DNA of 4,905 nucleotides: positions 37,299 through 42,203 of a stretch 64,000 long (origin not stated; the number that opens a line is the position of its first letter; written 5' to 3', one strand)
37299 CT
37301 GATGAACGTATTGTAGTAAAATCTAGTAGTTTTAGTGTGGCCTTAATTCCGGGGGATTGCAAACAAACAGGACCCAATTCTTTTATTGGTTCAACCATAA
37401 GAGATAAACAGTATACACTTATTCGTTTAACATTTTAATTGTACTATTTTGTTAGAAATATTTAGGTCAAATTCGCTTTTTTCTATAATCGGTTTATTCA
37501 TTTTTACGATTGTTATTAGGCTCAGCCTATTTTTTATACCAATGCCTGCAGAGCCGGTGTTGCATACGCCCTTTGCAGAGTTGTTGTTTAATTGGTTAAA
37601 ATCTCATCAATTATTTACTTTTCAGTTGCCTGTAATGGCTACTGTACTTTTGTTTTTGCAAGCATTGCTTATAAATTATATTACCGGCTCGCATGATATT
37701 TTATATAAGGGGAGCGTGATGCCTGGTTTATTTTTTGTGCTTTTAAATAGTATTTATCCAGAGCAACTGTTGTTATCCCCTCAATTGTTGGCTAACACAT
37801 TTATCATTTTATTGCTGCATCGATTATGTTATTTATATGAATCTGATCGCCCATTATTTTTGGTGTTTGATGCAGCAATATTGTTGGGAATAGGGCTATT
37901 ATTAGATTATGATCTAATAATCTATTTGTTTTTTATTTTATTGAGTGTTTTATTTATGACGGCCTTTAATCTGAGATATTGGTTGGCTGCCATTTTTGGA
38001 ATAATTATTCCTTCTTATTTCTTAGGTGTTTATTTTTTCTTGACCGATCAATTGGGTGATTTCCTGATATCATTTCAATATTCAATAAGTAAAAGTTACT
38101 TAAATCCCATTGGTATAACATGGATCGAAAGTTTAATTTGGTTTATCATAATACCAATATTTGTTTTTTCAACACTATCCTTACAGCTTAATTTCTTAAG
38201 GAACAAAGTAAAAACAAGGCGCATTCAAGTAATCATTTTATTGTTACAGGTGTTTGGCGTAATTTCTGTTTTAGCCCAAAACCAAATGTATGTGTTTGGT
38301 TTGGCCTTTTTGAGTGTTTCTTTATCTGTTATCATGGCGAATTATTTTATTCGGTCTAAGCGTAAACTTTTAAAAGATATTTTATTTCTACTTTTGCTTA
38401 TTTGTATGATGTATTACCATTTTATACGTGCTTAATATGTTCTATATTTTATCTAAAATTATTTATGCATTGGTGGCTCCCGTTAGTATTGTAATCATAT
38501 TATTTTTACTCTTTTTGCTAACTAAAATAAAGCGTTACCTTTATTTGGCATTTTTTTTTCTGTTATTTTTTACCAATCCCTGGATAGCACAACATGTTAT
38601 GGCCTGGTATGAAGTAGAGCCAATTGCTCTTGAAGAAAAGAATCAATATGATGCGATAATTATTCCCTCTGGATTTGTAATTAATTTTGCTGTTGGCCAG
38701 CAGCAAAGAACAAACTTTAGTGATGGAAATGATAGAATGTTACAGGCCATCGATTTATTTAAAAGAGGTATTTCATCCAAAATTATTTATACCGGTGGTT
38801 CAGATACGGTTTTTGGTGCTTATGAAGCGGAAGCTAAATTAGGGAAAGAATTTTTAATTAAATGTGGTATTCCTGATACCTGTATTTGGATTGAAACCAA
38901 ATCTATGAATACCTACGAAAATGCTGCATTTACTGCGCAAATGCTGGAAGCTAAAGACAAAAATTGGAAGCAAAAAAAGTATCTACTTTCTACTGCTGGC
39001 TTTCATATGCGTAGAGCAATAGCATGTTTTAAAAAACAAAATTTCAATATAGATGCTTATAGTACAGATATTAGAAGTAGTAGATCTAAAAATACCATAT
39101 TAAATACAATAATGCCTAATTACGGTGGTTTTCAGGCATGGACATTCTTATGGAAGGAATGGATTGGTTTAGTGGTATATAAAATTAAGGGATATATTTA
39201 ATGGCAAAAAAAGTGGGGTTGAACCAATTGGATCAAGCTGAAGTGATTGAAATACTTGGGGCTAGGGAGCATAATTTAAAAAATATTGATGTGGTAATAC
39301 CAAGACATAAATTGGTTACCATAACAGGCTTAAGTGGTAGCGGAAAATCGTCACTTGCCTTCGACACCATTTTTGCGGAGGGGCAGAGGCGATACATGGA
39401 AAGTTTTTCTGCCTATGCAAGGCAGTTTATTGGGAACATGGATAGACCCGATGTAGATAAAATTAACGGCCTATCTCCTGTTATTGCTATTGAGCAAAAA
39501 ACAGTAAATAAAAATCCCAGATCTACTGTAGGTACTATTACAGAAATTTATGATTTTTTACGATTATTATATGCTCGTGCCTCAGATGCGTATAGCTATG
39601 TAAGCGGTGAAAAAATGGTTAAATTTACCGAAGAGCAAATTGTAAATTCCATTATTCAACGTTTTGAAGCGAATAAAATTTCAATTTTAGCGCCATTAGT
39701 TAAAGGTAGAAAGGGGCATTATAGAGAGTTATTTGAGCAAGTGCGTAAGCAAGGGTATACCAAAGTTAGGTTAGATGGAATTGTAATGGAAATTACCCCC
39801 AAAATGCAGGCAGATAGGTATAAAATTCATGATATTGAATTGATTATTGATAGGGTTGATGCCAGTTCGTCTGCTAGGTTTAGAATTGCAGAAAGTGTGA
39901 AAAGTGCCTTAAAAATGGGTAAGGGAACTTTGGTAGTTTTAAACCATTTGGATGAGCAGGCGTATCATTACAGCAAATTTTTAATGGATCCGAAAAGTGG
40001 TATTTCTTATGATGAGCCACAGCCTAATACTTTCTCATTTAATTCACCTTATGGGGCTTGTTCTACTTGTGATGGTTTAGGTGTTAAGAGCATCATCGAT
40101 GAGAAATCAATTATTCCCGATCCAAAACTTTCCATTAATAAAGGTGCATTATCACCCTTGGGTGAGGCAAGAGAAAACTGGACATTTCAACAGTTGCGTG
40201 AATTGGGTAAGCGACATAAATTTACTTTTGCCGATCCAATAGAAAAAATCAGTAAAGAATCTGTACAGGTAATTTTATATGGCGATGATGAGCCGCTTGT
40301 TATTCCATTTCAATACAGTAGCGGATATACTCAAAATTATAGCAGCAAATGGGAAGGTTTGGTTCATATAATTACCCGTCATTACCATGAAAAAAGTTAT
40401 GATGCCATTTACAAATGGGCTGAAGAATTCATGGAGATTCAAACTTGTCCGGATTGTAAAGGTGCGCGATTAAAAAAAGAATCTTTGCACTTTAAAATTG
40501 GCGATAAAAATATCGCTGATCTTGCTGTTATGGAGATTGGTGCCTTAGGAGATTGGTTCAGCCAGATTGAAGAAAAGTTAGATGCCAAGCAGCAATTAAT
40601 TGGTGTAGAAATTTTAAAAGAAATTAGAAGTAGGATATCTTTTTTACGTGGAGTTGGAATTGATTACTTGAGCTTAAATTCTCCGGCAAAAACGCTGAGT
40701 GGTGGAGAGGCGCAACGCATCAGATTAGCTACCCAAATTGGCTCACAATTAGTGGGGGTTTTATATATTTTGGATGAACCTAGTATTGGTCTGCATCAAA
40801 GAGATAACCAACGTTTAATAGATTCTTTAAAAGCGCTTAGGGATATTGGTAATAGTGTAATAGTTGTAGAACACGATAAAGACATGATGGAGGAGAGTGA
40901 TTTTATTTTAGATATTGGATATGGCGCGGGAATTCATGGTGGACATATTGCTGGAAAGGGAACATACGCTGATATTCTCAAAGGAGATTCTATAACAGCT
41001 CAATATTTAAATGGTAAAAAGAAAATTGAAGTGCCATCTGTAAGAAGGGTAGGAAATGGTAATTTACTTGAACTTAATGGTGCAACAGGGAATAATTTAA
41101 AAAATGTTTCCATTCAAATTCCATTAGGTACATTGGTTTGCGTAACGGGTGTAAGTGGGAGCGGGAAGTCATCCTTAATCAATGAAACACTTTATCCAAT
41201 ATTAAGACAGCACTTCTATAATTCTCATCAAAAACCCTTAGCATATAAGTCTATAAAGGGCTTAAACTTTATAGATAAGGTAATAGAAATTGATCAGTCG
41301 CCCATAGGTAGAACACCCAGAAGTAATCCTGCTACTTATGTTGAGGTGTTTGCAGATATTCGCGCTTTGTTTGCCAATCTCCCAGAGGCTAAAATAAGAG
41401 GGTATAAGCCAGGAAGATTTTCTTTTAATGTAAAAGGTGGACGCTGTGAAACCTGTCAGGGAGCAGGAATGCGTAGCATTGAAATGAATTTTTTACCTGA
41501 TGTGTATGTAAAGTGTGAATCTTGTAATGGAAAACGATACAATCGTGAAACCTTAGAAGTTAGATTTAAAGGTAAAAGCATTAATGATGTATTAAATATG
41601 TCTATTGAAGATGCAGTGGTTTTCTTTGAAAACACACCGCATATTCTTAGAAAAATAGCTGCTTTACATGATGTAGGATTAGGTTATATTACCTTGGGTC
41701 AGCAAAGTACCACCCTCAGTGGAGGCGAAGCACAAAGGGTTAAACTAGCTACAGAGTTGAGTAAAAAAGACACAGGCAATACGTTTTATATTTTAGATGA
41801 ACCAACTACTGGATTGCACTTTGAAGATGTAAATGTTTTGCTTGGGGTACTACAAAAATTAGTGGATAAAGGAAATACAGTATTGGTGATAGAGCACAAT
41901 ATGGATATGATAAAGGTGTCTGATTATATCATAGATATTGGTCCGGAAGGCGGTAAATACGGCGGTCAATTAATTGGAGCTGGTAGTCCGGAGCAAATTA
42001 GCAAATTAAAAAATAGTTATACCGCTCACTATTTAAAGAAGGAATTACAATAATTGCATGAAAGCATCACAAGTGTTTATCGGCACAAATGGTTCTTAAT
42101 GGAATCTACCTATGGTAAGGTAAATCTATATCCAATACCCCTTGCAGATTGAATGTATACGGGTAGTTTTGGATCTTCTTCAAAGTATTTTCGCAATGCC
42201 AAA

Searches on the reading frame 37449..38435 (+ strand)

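Call 3: search_protein_families(library=pfam, proteins=[window:37449-38435:+], max_evalue=0.1)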
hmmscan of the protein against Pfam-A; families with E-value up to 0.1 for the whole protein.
window:37449-38435:+ (328 aa): 1 family
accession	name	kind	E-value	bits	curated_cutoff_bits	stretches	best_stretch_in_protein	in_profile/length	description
PF19992.4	DUF6427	-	0.0015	18.3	25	1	56-327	33-296/301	Family of unknown function (DUF6427)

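Call 4: search_protein_families(library=ncbifam, proteins=[window:37449-38435:+], max_evalue=0.1)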
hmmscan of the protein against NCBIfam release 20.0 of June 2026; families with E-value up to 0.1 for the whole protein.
window:37449-38435:+ (328 aa): 0 families

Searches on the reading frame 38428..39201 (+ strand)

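Call 71: search_protein_families(library=pfam, proteins=[window:38428-39201:+], max_evalue=0.00001)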
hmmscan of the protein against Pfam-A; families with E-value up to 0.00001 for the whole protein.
window:38428-39201:+ (257 aa): 1 family
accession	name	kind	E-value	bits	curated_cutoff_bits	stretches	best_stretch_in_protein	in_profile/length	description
PF02698.23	DUF218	-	4.6e-27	95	27.6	1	75-247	1-133/133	DUF218 domain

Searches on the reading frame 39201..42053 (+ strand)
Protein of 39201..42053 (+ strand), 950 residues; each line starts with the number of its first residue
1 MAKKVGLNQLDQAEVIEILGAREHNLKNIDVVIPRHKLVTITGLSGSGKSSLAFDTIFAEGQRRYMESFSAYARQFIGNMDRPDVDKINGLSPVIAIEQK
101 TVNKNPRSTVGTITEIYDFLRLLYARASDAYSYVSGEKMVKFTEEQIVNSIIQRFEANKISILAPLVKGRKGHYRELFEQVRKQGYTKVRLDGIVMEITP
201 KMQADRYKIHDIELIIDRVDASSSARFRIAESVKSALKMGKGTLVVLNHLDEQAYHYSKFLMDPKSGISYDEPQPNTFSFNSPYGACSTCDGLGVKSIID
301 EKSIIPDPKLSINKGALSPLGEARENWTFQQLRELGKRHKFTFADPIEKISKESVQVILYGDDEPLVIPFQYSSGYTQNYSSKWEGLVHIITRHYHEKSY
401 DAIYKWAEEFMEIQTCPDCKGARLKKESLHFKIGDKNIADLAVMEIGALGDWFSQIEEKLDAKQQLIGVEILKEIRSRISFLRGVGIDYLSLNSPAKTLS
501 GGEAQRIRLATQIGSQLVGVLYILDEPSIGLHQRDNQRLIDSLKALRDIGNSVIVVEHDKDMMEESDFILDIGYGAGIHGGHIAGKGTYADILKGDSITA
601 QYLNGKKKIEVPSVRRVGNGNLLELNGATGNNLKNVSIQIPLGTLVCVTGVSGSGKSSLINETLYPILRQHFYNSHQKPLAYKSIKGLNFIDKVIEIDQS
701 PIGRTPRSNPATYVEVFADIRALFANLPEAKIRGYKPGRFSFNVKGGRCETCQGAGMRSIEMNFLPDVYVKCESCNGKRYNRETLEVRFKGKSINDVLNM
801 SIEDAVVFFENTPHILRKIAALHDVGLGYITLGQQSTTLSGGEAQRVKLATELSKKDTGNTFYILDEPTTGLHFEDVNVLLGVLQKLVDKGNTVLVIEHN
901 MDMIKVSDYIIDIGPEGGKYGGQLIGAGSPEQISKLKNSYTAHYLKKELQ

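Call 71: search_protein_families(library=pfam, proteins=[window:39201-42053:+], max_evalue=0.00001)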
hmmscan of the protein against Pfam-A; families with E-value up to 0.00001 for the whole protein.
window:39201-42053:+ (950 aa): 7 families
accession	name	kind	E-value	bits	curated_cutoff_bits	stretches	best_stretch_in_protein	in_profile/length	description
PF17760.6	UvrA_inter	-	1.2e-31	109.2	23.3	1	143-247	2-106/109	UvrA interaction domain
PF17755.6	UvrA_DNA-bind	-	9.5e-27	93.9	23.2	1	300-408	1-109/110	UvrA DNA-binding domain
PF00005.33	ABC_tran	-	4.1e-19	70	25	0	827-870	97-137/137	ABC transporter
PF02463.25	SMC_N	-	7.9e-14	52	40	0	189-571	135-210/220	RecF/RecN/SMC N terminal domain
PF20703.3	nSTAND1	-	3.6e-08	33.9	27.1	0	644-677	34-67/379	Novel STAND NTPase 1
PF13191.12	AAA_16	-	6.2e-08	33.8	32.6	0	644-673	25-54/167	AAA ATPase domain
PF13555.12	AAA_29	-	1.5e-06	28.2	27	0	638-660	17-39/61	P-loop containing region of AAA domain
